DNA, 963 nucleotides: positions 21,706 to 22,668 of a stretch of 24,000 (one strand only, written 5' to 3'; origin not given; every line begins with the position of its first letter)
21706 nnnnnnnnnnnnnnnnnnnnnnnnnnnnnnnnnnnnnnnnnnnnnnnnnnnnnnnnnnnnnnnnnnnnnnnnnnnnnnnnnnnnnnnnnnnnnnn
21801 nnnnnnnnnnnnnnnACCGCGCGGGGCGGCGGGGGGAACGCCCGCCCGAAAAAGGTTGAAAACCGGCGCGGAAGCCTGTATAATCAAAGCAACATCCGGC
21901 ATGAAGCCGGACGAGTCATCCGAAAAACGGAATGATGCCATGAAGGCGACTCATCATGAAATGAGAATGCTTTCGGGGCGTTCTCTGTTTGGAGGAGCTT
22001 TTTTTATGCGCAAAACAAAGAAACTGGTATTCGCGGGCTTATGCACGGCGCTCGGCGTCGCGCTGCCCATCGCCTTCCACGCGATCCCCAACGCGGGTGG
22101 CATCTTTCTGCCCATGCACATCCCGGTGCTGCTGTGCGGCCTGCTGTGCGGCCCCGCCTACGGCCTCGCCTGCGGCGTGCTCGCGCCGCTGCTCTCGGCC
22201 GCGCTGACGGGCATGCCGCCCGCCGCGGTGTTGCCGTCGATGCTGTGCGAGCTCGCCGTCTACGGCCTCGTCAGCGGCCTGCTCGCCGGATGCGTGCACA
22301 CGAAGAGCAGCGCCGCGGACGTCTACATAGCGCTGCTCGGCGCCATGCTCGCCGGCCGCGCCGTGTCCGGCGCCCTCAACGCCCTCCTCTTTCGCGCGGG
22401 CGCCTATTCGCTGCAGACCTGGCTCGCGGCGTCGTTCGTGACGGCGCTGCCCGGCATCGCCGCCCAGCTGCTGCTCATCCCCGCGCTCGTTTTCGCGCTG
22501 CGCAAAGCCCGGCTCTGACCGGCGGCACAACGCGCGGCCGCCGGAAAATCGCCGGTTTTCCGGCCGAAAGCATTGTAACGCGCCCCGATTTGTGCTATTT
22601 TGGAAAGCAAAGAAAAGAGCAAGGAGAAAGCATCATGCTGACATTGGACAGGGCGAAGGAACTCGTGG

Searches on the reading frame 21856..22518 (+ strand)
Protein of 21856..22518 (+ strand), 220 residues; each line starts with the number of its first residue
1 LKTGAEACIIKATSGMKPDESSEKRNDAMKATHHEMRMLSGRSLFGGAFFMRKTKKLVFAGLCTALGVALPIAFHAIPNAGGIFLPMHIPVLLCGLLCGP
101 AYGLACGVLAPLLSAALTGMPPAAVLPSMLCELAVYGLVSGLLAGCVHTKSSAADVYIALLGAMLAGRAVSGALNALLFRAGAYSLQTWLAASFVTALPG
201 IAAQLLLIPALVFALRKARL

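Call 53: search_protein_families(library=pfam, proteins=[window:21856-22518:+], max_evalue=0.1)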
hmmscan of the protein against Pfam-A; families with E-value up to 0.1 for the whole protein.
window:21856-22518:+ (220 aa): 5 families
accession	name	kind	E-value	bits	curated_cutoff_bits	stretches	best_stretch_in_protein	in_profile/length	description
PF12822.12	ECF_trnsprt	-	1.8e-15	57.8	30.7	1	55-212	1-169/169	ECF transporter, substrate-specific component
PF07155.17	ECF-ribofla_trS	-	1.1e-05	25.9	26.7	1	53-207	3-158/172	ECF-type riboflavin transporter, S component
PF07694.17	5TM-5TMR_LYT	-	0.0018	18.4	24.6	1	57-165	22-121/169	5TMR of 5TMR-LYT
PF07698.17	7TM-7TMR_HD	-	0.0038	17.6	29.4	1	50-210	29-178/190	7TM receptor with intracellular HD hydrolase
PF09515.15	Thia_YuaJ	-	0.064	13.8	25.8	1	58-149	2-91/177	Thiamine transporter protein (Thia_YuaJ)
